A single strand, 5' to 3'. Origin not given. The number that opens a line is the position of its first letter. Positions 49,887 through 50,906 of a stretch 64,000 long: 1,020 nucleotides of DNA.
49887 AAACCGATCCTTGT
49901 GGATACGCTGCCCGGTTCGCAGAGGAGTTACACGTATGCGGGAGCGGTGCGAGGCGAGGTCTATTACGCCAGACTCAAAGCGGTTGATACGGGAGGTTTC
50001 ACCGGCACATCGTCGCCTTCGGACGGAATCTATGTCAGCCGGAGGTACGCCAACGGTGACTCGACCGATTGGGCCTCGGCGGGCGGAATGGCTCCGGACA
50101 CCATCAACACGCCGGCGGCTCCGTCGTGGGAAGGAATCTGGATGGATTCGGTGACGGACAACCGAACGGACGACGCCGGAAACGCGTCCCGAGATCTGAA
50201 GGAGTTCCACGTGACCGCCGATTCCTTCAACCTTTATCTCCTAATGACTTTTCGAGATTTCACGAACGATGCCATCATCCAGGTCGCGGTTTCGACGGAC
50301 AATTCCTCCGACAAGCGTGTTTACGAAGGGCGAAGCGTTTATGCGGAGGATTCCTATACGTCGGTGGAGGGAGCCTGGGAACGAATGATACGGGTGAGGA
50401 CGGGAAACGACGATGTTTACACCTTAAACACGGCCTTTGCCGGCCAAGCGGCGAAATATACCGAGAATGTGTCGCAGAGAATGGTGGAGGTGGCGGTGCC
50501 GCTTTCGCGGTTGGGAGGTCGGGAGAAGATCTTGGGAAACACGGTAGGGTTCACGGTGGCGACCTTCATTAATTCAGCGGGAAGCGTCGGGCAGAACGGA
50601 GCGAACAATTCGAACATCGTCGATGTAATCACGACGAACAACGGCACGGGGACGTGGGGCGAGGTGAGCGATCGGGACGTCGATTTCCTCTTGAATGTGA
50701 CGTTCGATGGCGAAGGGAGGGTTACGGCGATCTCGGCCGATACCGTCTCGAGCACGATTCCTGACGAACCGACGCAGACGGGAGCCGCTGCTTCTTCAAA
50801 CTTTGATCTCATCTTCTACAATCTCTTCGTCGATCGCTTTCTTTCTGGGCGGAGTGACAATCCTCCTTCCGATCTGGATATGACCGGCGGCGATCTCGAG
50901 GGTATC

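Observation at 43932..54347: Single 10.4-kb ORF for a ~3.4k-aa multidomain secreted protein with an internal divergent GH13-like catalytic core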

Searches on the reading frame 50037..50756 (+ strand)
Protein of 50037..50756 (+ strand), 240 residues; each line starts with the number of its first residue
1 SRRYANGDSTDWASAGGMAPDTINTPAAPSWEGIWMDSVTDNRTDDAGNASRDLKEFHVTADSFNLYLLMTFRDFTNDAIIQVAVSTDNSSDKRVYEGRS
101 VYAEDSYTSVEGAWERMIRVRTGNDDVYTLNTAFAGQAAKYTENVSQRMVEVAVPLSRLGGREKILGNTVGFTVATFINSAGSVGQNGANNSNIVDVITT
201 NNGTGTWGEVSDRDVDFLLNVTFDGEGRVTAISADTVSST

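Call 45: search_solved_structures(query=A2, max_evalue=10, show_alignments=2)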
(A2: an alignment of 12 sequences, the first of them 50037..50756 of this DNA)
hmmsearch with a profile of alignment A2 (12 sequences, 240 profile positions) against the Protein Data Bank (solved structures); distinct sequences matched with E-value up to 10: 0.

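Call 65: predict_structure(alignment_id=A4)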
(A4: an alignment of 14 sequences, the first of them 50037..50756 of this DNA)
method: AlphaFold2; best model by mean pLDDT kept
length: 240 residues; sequences in the alignment: 14
mean_pLDDT: 82.3   pTM: 0.86
mean pLDDT of the five models: 82.3, 77.8, 74.6, 71.4, 70.2
residues with pLDDT >= 90: 85; 70-90: 123; 50-70: 30; < 50: 2
segments of 3 or more residues with pLDDT < 50: none
pLDDT, mean of each block of 10 residues (from residue 1): 81 73 78 85 77 91 94 88 86 77 71 79 86 84 92 92 94 87 74 82 53 78 94 79
secondary structure, 60 per line:
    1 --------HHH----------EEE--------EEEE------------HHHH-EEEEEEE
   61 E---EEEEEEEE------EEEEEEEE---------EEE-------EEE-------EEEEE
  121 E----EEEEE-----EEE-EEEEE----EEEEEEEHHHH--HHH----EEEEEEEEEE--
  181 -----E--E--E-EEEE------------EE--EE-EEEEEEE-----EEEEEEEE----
elements in order: E22-24 E33-36 H49-52 E54-61 E65-72 E79-86 E96-98 E106-108 E116-121 E126-130 E136-138 E140-144 E149-155 H156-159 E169-178 E194-197 E217-223 E229-236
